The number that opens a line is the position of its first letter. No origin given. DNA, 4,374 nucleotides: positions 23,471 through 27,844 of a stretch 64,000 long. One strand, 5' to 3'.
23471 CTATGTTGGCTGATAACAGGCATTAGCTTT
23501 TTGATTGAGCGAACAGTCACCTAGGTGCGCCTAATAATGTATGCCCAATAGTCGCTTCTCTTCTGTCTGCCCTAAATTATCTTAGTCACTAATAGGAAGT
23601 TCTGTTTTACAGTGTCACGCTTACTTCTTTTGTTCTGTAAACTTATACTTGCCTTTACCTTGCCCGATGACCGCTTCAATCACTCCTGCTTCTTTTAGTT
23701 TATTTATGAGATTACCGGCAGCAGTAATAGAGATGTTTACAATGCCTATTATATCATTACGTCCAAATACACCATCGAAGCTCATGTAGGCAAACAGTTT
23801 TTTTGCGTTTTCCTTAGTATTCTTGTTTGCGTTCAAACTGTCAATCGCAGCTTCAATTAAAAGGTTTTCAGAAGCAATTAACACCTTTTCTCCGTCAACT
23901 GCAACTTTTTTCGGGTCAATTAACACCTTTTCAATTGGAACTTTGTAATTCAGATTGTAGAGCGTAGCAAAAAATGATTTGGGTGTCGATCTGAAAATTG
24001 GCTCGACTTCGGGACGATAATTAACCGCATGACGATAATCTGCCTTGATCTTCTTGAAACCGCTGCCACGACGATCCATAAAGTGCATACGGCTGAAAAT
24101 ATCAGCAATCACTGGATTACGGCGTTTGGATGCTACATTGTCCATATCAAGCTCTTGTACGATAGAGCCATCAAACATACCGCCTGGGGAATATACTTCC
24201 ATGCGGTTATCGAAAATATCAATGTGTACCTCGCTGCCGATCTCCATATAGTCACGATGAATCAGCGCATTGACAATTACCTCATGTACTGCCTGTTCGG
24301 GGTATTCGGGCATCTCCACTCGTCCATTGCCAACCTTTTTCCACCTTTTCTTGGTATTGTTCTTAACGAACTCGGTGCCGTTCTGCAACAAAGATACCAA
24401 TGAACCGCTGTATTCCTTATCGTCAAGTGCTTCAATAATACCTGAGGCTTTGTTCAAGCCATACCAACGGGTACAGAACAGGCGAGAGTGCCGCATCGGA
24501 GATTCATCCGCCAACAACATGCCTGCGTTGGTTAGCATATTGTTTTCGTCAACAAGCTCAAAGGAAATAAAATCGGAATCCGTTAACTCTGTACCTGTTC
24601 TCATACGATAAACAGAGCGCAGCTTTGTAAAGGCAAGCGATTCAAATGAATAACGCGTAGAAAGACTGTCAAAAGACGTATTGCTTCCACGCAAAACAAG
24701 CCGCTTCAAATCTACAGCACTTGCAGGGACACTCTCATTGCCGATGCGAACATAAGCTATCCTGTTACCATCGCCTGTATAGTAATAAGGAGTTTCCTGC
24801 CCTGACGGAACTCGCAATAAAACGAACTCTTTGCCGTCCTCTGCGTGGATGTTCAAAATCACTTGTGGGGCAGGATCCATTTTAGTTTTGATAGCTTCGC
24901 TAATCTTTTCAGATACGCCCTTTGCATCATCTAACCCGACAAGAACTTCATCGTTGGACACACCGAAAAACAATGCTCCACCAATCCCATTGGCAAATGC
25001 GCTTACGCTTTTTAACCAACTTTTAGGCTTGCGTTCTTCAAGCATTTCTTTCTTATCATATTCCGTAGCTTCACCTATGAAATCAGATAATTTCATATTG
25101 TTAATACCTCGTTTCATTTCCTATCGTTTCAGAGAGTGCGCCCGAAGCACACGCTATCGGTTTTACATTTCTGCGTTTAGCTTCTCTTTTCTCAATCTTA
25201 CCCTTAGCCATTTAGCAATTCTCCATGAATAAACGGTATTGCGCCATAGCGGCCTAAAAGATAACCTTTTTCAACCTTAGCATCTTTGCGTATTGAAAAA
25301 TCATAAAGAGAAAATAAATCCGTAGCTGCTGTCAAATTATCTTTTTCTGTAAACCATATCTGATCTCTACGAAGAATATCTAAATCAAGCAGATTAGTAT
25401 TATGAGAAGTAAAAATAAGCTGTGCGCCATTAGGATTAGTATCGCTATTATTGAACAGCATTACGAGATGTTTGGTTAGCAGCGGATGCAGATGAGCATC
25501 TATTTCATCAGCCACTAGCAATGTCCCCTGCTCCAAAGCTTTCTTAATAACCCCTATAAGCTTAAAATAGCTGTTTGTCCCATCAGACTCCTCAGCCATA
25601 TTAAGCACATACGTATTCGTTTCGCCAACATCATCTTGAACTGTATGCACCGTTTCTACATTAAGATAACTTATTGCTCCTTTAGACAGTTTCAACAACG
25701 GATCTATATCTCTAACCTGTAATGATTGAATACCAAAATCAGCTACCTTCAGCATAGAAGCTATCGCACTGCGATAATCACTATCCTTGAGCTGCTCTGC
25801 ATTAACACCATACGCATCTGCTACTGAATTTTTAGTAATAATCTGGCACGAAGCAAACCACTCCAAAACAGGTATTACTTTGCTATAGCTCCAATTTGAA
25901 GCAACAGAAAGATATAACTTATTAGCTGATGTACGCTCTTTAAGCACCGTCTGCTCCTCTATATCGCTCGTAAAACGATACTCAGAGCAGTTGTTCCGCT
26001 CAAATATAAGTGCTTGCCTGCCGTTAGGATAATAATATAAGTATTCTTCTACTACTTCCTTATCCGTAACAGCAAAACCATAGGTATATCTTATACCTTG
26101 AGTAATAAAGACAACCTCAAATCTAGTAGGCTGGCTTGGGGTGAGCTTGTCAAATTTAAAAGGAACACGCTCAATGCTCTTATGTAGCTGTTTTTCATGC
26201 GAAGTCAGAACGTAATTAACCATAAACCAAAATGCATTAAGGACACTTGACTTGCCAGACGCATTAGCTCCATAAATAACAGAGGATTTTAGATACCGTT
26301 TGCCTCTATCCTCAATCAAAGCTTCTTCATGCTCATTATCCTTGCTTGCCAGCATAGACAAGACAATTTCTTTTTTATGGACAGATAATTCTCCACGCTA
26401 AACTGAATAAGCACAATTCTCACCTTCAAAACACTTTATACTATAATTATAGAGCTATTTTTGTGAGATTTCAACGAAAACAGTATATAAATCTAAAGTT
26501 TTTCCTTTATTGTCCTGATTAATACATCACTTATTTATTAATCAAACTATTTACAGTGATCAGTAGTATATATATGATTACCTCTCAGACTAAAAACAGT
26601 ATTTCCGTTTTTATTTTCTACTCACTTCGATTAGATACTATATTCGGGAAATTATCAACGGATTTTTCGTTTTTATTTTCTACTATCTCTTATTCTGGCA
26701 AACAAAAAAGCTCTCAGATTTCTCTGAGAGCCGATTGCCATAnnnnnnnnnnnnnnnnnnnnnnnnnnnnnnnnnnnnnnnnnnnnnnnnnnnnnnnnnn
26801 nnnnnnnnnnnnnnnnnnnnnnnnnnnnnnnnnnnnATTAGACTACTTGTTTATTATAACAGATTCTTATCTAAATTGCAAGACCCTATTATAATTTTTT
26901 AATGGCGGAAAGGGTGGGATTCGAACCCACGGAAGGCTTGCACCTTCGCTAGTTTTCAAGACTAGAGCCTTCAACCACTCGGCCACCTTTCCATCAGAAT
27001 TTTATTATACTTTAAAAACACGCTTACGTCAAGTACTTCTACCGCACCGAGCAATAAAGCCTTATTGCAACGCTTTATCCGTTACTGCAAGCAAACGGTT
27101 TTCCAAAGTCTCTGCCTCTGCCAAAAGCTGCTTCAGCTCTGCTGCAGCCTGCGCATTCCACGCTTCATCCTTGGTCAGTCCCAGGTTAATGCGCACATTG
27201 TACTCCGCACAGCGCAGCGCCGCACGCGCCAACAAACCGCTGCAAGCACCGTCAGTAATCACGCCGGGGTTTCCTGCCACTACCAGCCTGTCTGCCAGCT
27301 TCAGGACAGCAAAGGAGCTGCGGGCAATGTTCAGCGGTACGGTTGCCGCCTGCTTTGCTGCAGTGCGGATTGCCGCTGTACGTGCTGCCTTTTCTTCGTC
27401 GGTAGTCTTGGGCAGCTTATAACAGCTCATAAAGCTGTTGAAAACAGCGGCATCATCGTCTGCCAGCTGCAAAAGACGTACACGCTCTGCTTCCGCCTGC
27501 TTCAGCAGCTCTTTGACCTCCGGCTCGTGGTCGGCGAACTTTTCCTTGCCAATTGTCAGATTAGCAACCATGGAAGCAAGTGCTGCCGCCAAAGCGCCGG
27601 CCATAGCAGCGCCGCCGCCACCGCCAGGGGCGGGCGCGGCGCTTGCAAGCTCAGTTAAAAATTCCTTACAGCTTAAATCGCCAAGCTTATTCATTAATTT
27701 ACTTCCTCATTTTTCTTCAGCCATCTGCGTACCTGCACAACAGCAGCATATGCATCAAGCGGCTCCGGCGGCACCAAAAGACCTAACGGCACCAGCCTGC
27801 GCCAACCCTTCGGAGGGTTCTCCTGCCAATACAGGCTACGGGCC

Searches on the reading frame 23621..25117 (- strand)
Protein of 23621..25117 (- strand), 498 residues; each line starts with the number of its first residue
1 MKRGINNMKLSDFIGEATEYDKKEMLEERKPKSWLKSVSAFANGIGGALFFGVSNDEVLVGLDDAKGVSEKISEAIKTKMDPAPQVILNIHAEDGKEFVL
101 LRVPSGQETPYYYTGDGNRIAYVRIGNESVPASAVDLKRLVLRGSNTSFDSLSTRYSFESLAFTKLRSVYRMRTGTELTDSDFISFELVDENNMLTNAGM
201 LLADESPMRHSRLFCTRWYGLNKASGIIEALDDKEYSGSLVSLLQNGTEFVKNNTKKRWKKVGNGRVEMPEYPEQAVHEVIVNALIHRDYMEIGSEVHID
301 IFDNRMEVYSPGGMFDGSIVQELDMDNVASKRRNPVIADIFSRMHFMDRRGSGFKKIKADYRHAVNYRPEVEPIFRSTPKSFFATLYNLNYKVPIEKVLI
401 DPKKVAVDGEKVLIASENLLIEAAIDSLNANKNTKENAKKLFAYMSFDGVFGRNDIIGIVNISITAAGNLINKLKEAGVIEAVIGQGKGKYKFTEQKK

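Call 10: search_protein_families(library=pfam, proteins=[window:23621-25117:-], max_evalue=0.01)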
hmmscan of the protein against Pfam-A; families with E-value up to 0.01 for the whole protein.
window:23621-25117:- (498 aa): 2 families
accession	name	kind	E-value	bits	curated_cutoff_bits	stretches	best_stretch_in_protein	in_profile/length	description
PF13749.12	HATPase_c_4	-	1.9e-24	85.9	26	1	294-386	1-89/89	Putative ATP-dependent DNA helicase recG C-terminal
PF04326.19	SLFN_AlbA_2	-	9.2e-19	68.6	25.3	1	16-132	1-117/118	Schlafen, AlbA_2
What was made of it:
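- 23621..25117 (-): Schlafen AlbA_2 + HATPase_c_4 protein. It replaces the 172-aa partner gene found in relatives. Pfam (call 10).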

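Call 12: search_protein_families(library=padloc, proteins=[window:23621-25117:-], max_evalue=0.01)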
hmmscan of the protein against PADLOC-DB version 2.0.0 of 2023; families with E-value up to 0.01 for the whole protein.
window:23621-25117:- (498 aa): 4 families
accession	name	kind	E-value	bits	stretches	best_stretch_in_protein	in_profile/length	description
PDLC02402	Aga_SIR2-PNTD1-PNTD2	-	2.1e-18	63.9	1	188-358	364-536/876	Class I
PDLC02394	pAgo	-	1.6e-15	54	1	34-355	57-399/1121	-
PDLC05078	PDC-S72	-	6.7e-15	53.1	1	391-496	271-376/377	-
PDLC02418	Aga_SIR2-Kinase-PNTD1-PNTD2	-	9.7e-15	51.8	1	235-357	284-413/756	Class I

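Call 78: search_protein_families(library=ncbifam, proteins=[window:23621-25117:-], max_evalue=0.001)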
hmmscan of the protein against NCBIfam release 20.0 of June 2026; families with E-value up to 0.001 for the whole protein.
window:23621-25117:- (498 aa): 0 families

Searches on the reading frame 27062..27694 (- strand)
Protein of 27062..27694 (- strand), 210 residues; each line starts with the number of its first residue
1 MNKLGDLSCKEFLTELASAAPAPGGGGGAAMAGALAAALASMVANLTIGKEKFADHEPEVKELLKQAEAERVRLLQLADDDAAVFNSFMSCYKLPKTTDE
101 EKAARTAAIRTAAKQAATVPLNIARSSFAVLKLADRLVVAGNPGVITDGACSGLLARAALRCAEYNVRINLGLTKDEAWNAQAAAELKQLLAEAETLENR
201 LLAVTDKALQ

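Call 13: find_encoding_contigs(protein=window:27062-27694:-, flank=10000, max_places=10)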
Protein window:27062-27694:- (210 aa): 23 contigs read that carry it; 10 places shown.
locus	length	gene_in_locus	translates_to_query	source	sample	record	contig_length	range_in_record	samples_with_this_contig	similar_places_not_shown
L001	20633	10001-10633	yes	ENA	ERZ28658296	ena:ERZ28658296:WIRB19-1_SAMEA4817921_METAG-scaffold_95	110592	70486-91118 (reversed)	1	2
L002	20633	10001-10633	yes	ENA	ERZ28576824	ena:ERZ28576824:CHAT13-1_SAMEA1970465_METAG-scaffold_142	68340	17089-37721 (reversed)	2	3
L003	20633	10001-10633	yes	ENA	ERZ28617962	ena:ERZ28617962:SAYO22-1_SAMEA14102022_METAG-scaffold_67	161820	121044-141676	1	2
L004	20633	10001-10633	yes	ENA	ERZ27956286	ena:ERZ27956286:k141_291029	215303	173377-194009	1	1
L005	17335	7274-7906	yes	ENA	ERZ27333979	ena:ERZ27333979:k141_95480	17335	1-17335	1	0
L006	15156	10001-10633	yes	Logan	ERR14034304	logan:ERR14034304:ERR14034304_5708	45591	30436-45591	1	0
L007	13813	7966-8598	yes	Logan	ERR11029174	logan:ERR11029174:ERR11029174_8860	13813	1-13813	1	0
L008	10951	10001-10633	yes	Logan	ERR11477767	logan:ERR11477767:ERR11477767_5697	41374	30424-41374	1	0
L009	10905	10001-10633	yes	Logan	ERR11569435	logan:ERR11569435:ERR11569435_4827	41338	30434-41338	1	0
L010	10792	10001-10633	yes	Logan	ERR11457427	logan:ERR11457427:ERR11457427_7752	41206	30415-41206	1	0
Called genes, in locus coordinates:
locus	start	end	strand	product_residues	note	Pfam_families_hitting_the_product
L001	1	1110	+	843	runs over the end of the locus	PF04413:Glycos_transf_N, PF02606:LpxK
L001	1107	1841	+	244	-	PF02348:CTP_transf_3, PF12804:NTP_transf_3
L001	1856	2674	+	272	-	PF00793:DAHP_synth_1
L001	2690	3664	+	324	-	PF01380:SIS, PF00571:CBS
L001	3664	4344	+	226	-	PF00702:Hydrolase (weak), PF08282:Hydrolase_3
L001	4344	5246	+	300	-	PF03279:Lip_A_acyltrans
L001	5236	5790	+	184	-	PF06835:LptC (weak), PF03968:LptD_N (weak)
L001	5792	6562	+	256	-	PF13100:OstA_2 (faint), PF03968:LptD_N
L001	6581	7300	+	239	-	PF00005:ABC_tran, PF13304:AAA_21 (faint)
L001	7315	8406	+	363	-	PF03739:LptF_LptG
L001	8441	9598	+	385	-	PF11283:DUF3084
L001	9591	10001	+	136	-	-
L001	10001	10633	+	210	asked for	PF04961:FTCD_C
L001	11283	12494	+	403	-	PF13175:AAA_15 (faint), PF02463:SMC_N (weak), PF13304:AAA_21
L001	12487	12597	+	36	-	-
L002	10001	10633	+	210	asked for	PF04961:FTCD_C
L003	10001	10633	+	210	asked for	PF04961:FTCD_C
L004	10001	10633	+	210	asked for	PF04961:FTCD_C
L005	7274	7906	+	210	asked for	PF04961:FTCD_C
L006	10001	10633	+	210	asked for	PF04961:FTCD_C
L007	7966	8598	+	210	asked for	PF04961:FTCD_C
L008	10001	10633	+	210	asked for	PF04961:FTCD_C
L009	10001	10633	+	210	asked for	PF04961:FTCD_C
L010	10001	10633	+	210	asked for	PF04961:FTCD_C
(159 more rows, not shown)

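Call 16: find_related_loci(query=window:27062-27694:-, collection=genome_contigs, flank=10000)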
Query window:27062-27694:- (210 aa) in genome_contigs; peptide patterns used: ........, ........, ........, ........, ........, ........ (x = any residue, [..] = any of these).
417 stretches matched a pattern; 29 encode a relative of the query (tblastn E <= 1e-3); 28 distinct loci.
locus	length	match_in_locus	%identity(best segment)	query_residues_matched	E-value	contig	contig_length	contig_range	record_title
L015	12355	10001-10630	95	1-210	6e-99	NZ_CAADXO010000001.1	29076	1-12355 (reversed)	MAG: uncultured Phascolarctobacterium sp. isolate HGM14019, whole genome shotgun sequence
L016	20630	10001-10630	95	1-210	9e-99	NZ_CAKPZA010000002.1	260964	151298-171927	MAG: uncultured Phascolarctobacterium sp. isolate REFINED_METABAT215_TOP10_CONTIGS_1500_ASSEMBLY_K77_MERGED__Hadza_MoBio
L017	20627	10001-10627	94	1-209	2e-98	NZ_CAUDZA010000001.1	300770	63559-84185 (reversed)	MAG: Phascolarctobacterium succinatutens isolate SRR22541659_bin.19_MetaWRAP_v1.3_MAG ERZ18684452.2, whole genome shotgu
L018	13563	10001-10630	94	1-210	7e-98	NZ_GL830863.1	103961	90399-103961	Phascolarctobacterium succinatutens YIT 12067 Scfld47, whole genome shotgun sequence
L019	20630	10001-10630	94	1-210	2e-97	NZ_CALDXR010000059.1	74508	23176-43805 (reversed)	MAG: uncultured Phascolarctobacterium sp. isolate ERR2619708_bin.13_CONCOCT_v1.1_MAG ERZ1026776.69, whole genome shotgun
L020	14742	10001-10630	93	1-210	2e-97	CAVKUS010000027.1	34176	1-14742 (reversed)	Bacteroides sp. CAG:545 isolate H07686-L1_cleanbin_000005 genome assembly, contig: Spades_H07686-L1_contig_527, whole ge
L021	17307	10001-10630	92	1-210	6e-97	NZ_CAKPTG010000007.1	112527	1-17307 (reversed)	MAG: uncultured Phascolarctobacterium sp. isolate REFINED_METABAT215_TOP10_CONTIGS_1500_ASSEMBLY_K77_MERGED__Hadza_MoBio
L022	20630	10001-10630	92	1-210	9e-97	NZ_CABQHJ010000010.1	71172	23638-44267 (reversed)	MAG: uncultured Phascolarctobacterium sp. isolate MGYG-HGUT-00591, whole genome shotgun sequence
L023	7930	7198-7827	92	1-210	5e-96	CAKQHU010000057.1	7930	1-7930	MAG: uncultured Phascolarctobacterium sp. isolate REFINED_METABAT215_TOP10_CONTIGS_1500_ASSEMBLY_K77_MERGED__Hadza_MoBio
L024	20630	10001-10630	92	1-210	2e-86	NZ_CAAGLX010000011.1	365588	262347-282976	MAG: uncultured Phascolarctobacterium sp. isolate HGM14018, whole genome shotgun sequence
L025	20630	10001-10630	72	1-210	3e-83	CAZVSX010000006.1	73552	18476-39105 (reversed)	MAG TPA_asm: uncultured Phascolarctobacterium sp. isolate binchicken_co370_222 genome assembly, contig: NODE_500_length_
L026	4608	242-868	81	1-209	1e-83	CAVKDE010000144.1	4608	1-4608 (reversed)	Duodenibacillus sp. isolate H07656-L1_cleanbin_000015 genome assembly, contig: Spades_H07656-L1_contig_6441, whole genom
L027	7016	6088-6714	75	1-209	1e-78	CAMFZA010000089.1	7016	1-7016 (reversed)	MAG: uncultured Phascolarctobacterium sp. isolate ERR2020027_bin.1_metaWRAP_v1.3_MAG genome assembly, contig: ERZ1055206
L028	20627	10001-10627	68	1-209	7e-76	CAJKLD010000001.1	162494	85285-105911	MAG TPA_asm: uncultured Phascolarctobacterium sp. isolate ERR1600716-bin.39 genome assembly, contig: NODE_87_length_1624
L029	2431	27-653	78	1-209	4e-76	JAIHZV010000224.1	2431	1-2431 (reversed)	MAG: Phascolarctobacterium sp. isolate Map_100_018 contig_100_6954, whole genome shotgun sequence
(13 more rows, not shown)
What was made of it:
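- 27062..27694 (-): FTCD_C-domain protein, the conserved flank on the tRNA side. It was used to fetch relatives. Calls 13 and 16.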

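Call 56: search_protein_families(library=pfam, proteins=[L020:12403-12921:+], max_evalue=0.01)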
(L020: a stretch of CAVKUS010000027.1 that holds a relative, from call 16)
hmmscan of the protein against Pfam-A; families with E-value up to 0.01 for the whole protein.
L020:12403-12921:+ (172 aa): 0 families
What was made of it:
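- On AbiL (AbiLi + AbiLii) abortive-infection system: That partner has no Pfam family (call 56).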
